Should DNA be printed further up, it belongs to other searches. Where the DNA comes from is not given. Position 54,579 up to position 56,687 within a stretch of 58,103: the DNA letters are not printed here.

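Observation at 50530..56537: Tandem triplet of LCP ligases, each with a Pro/Thr linker and a shared uncharacterised ~100-aa C-terminal domain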

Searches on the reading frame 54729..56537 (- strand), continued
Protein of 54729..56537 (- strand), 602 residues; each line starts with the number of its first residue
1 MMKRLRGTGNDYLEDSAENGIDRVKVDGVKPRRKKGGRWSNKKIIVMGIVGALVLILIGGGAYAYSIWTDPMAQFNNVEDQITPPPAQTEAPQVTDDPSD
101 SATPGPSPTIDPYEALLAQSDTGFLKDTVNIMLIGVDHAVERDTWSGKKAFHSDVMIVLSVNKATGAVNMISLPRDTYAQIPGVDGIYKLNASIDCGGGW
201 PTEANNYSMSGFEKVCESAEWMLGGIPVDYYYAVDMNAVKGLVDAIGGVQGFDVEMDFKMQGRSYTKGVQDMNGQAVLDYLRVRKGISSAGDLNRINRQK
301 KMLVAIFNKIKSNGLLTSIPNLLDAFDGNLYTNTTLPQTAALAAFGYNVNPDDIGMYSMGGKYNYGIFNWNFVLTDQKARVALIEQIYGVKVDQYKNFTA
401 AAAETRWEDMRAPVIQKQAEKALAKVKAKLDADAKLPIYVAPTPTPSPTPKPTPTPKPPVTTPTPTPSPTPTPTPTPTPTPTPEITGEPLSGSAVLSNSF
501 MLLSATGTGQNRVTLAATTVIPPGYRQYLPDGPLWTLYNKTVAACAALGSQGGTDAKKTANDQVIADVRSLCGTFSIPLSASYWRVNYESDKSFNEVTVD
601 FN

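Call 57: search_solved_structures(query=window:54729-56537:-, max_evalue=0.00001, show_alignments=3)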
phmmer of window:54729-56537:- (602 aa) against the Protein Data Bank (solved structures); distinct sequences matched with E-value up to 0.00001: 16.
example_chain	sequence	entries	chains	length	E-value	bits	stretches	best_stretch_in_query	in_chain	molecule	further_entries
3nro_A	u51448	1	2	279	2.2e-24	89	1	142-346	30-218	Lmo1026 protein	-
3owq_A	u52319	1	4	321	1.1e-22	83.5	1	144-344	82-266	Lin1025 protein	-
6uf6_A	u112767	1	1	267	6.5e-20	74.3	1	126-336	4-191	Polyisoprenyl-teichoic acid--peptidoglycan teichoic acid transferase TagU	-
3nxh_A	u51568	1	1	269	2.8e-16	62.3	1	145-346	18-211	transcriptional regulator yvhJ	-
6uf3_A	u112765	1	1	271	2.9e-16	62.2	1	145-346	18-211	Polyisoprenyl-teichoic acid--peptidoglycan teichoic acid transferase TagV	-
3okz_A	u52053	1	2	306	2.4e-14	55.9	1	118-363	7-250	Putative uncharacterized protein gbs0355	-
3qfi_A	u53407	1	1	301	4.3e-14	55.1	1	129-336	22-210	Transcriptional regulator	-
8qty_A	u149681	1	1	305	6e-14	54.6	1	128-361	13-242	Biofilm regulatory protein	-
3mej_A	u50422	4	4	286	4.7e-13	51.6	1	126-347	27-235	transcriptional regulator ywtF | Putative transcriptional regulator ywtF | Polyisoprenyl-teichoic acid--peptidoglycan teichoic acid transferase TagT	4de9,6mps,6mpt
6uf5_A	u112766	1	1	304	6.3e-13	51.2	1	126-347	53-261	Polyisoprenyl-teichoic acid--peptidoglycan teichoic acid transferase TagT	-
9cy9_A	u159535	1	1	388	6.3e-13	51.2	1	129-363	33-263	Biofilm regulatory protein A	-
3pe5_A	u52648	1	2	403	1e-12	50.5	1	113-345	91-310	Uncharacterized protein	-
2xxp_A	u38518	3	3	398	1.7e-09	39.9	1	150-340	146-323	CPS2A | CPS2A, Integral membrane regulatory protein Wzg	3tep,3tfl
6uex_A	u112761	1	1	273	5e-09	38.3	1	152-342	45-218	Regulatory protein MsrR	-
4de8_A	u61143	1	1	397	1.2e-08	37.1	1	150-340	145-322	Cps2A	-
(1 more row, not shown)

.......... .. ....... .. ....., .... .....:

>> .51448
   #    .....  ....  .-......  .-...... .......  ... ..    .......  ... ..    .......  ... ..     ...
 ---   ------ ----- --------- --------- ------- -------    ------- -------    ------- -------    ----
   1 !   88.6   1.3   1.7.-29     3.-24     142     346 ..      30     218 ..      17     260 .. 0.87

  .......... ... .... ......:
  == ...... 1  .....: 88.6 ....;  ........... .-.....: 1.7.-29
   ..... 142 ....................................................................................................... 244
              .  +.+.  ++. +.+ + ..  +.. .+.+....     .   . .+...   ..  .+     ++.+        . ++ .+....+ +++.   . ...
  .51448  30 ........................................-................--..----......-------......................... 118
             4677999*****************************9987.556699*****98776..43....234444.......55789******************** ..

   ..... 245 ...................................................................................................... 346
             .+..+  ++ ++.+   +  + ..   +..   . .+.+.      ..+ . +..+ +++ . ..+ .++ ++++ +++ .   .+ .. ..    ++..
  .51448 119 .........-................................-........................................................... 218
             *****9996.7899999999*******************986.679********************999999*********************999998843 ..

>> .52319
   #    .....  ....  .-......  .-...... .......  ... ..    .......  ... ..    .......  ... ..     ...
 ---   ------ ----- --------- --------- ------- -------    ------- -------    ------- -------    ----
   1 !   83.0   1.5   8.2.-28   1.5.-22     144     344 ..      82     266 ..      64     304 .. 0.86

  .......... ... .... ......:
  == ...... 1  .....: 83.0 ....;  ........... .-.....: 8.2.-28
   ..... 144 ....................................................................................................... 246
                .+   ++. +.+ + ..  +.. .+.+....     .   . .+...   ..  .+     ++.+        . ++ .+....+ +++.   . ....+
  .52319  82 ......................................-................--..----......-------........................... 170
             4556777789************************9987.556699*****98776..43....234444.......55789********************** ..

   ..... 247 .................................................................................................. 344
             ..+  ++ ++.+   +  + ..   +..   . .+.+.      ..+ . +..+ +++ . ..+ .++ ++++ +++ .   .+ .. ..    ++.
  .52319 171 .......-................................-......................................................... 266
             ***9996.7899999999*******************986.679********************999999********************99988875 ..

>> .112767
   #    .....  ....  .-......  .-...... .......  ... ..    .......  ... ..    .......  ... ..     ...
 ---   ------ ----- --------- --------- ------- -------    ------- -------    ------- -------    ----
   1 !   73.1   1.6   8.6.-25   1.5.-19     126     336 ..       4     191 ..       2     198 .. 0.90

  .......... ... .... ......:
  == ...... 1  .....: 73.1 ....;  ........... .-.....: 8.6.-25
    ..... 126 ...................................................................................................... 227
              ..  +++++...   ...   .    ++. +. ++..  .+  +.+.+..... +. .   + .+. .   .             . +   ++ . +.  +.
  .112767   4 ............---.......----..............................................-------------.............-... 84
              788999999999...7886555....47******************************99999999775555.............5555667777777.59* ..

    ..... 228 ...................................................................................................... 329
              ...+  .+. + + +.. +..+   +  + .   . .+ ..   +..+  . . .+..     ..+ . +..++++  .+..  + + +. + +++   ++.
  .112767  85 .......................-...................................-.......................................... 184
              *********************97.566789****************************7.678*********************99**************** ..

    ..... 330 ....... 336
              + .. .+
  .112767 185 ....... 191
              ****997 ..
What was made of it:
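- PDB sequence hits to TagU, TagV, TagT, Cps2A and MsrR (call 57).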

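Call 69: list_cluster_members(proteins=[P0005, P0007, P0024, P0067, P0095, P0094, P0117, P0070, P0093, P0049])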
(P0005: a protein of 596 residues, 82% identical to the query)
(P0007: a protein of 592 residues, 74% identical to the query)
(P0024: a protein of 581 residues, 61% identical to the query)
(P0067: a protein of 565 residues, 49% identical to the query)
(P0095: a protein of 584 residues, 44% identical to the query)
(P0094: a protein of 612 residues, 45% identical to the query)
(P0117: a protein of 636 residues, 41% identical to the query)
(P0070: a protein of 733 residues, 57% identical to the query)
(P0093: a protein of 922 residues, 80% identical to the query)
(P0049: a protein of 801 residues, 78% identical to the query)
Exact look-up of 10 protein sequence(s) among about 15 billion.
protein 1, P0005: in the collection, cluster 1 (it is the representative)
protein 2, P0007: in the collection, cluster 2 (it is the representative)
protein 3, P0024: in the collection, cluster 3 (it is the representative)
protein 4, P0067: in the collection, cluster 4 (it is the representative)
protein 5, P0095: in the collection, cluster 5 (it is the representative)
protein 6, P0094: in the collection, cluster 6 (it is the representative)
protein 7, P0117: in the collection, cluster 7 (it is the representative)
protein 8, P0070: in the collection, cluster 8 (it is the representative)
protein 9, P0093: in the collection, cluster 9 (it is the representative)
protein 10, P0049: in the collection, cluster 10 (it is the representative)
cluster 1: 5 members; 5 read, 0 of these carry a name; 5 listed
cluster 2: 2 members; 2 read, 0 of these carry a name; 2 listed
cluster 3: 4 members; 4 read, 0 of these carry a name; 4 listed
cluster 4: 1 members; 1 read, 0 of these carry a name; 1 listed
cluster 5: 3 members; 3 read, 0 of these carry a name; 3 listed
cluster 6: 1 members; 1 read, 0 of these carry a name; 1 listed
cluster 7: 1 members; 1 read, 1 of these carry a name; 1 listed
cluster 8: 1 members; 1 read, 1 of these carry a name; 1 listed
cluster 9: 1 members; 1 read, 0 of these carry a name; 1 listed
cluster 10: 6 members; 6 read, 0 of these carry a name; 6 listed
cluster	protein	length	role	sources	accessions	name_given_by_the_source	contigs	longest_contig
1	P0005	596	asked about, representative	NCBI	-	-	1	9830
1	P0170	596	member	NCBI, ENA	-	-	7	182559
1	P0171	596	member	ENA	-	-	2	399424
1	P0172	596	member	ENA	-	-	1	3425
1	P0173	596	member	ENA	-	-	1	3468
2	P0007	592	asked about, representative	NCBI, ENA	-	-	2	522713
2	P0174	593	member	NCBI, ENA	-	-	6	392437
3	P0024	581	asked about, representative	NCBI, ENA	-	-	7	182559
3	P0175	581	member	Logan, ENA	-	-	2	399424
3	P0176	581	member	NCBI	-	-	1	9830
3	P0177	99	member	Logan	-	-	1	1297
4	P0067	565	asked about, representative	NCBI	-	-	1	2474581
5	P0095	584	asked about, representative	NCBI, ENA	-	-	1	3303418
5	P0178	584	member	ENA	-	-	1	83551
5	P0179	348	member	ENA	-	-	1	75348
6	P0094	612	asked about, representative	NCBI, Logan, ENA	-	-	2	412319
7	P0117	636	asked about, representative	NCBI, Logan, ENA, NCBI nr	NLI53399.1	MAG: LCP family protein [Clostridiales bacterium] | LCP family protein [Clostridiales bacterium]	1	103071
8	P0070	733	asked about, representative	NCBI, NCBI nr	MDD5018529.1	MAG: LCP family protein [Eubacteriales bacterium] | LCP family protein [Eubacteriales bacterium]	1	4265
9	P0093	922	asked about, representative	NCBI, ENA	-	-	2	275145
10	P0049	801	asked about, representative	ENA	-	-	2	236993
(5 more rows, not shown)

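Call 79: find_encoding_contigs(protein=P0067, flank=10000, max_places=2)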
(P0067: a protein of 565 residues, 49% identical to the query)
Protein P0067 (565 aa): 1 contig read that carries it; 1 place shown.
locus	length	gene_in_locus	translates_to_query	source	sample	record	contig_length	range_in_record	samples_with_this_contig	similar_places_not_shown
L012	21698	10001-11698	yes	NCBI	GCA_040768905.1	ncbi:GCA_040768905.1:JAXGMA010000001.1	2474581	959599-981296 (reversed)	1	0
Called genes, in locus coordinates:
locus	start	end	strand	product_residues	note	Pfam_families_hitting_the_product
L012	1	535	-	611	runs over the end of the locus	PF13522:GATase_6, PF13537:GATase_7, PF00733:Asn_synthase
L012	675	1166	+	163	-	PF07155:ECF-ribofla_trS, PF12822:ECF_trnsprt (weak)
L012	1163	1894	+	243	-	PF23023:Anti-Pycsar_Apyc1 (faint), PF00753:Lactamase_B, PF12706:Lactamase_B_2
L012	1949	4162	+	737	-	PF13567:DUF4131, PF00753:Lactamase_B (faint), PF03772:Competence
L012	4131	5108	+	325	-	PF06144:DNA_pol3_delta, PF21694:DNA_pol3_delta_C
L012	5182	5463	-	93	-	PF01649:Ribosomal_S20p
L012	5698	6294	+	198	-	PF13240:Zn_Ribbon_1 (weak)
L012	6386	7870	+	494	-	PF00245:Alk_phosphatase, PF01676:Metalloenzyme (faint)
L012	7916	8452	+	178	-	PF02834:LigT_PEase, PF10469:AKAP7_NLS (weak), PF13563:2_5_RNA_ligase2, PF02834:LigT_PEase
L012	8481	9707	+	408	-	PF02595:Gly_kinase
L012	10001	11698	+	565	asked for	PF03816:LytR_cpsA_psr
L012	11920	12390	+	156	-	PF01797:Y1_Tnp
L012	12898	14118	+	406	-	PF00872:Transposase_mut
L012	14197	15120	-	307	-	PF12671:Amidase_6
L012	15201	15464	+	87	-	-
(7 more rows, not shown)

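Call 80: find_encoding_contigs(protein=P0095, flank=10000, max_places=2)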
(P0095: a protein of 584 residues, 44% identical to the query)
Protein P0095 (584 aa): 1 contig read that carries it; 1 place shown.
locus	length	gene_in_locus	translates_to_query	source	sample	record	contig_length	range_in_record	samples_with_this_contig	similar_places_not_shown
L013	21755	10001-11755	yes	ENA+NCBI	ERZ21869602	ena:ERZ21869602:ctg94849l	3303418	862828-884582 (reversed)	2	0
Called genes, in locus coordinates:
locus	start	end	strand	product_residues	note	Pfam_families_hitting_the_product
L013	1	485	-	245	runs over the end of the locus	PF00106:adh_short, PF01370:Epimerase, PF08659:KR, PF13561:adh_short_C2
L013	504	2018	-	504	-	PF01144:CoA_trans, PF16957:Mal_decarbox_Al (weak)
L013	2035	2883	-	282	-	PF02737:3HCDH_N, PF03721:UDPG_MGDP_dh_N (weak), PF00725:3HCDH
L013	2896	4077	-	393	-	PF00108:Thiolase_N, PF02803:Thiolase_C, PF22691:Thiolase_C_1 (faint)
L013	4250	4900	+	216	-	PF00440:TetR_N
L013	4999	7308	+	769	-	PF09992:NAGPA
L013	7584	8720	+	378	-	PF00535:Glycos_transf_2, PF04138:GtrA_DPMS_TM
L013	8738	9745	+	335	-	PF04018:VCA0040-like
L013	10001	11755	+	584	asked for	PF03816:LytR_cpsA_psr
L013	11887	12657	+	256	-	PF13240:Zn_Ribbon_1, PF01987:AIM24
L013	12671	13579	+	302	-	PF01545:Cation_efflux, PF16916:ZT_dimer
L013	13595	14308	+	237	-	PF01138:RNase_PH, PF03725:RNase_PH_C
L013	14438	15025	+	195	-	PF01725:Ham1p_like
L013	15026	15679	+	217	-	PF06197:DUF998 (weak)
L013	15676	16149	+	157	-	PF00149:Metallophos, PF12850:Metallophos_2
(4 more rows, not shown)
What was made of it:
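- Tried and rejected: Two distant genomes show single tail-bearing LCPs in unrelated contexts (calls 79, 80).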
